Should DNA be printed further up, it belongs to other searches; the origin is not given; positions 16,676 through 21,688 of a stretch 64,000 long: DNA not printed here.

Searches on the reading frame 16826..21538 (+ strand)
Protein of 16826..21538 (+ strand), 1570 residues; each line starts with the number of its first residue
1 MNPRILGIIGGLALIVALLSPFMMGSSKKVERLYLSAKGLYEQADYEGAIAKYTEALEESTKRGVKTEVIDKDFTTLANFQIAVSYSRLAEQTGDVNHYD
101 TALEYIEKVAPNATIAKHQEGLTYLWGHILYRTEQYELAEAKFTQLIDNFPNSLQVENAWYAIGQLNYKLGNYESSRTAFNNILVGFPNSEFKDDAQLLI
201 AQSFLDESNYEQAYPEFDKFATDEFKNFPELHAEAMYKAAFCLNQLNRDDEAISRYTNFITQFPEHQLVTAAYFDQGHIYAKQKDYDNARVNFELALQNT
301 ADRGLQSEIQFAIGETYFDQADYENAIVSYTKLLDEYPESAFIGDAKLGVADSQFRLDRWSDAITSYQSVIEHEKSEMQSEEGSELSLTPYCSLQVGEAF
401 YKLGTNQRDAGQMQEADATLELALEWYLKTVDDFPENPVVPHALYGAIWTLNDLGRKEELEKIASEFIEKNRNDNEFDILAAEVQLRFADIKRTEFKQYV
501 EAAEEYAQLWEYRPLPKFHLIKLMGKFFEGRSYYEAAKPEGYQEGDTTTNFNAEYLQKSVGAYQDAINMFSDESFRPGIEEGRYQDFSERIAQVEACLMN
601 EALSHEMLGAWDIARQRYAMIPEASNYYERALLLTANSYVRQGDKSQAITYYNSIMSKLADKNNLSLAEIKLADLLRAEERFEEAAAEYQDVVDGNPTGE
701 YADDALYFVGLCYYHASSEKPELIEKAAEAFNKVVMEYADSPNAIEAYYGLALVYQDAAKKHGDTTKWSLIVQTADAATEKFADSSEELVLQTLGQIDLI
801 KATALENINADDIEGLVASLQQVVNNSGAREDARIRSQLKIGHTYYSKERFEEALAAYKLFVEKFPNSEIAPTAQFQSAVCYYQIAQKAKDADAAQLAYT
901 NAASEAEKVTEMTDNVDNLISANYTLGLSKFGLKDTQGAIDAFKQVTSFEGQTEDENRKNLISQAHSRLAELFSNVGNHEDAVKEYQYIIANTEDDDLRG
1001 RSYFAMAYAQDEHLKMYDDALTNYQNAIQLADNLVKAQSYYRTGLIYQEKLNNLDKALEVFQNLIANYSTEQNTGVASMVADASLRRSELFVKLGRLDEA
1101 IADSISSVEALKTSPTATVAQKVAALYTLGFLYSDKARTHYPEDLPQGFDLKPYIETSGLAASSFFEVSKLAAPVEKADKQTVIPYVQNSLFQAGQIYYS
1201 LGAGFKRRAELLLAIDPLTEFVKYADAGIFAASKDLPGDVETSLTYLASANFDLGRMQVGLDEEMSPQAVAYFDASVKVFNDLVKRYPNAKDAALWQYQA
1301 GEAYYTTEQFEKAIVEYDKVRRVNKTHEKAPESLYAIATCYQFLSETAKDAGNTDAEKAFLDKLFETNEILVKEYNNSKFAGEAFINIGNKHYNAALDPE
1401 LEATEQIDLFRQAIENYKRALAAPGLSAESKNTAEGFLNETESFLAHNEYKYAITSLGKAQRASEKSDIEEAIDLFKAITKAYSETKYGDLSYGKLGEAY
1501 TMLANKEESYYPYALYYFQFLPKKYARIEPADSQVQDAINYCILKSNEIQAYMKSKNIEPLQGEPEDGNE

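Call 55: search_protein_families(library=pfam, proteins=[window:16826-21538:+], max_evalue=0.00001)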
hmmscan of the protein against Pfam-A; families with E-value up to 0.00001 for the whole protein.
window:16826-21538:+ (1570 aa): 14 families
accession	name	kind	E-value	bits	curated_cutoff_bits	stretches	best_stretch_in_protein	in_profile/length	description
PF13174.12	TPR_6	-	5.1e-44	146.4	26.3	0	234-265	1-32/33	Tetratricopeptide repeat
PF13432.12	TPR_16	-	1.1e-33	115.7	32.7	0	124-189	1-63/65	Tetratricopeptide repeat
PF13424.12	TPR_12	-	2.4e-25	89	30.1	0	272-335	5-73/77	Tetratricopeptide repeat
PF07719.23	TPR_2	-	4.6e-24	82.9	27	0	271-298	2-29/34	Tetratricopeptide repeat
PF13428.12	TPR_14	-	1e-21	75.6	23.5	0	630-657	2-29/44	Tetratricopeptide repeat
PF13181.12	TPR_8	-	1.1e-19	69.3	25.7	0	272-298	3-29/34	Tetratricopeptide repeat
PF00515.34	TPR_1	-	5.4e-18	64.4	27.8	0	272-298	3-29/34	Tetratricopeptide repeat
PF13525.12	YfiO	-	2.5e-12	47.5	25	0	1274-1384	22-129/203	Outer membrane lipoprotein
PF12895.13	ANAPC3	-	1.3e-09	38.6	27.2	0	96-181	2-80/82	Anaphase-promoting complex, cyclosome, subunit 3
PF14559.12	TPR_19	-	1e-08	35.8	25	0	318-372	2-53/68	Tetratricopeptide repeat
PF24575.1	TPR_Slam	-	1.4e-07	32.3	35.2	0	598-687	18-102/104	Surface lipoprotein assembly modifier, N-terminal TPR repeats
PF13176.12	TPR_7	-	5.9e-07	29.5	27.9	0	631-653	1-23/36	Tetratricopeptide repeat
PF09976.15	TPR_21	-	9.8e-07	29.1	25.5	0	624-701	71-148/193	Tetratricopeptide repeat-like domain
PF03704.23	BTAD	-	2.2e-06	28.5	22.1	0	551-661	17-128/146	Bacterial transcriptional activator domain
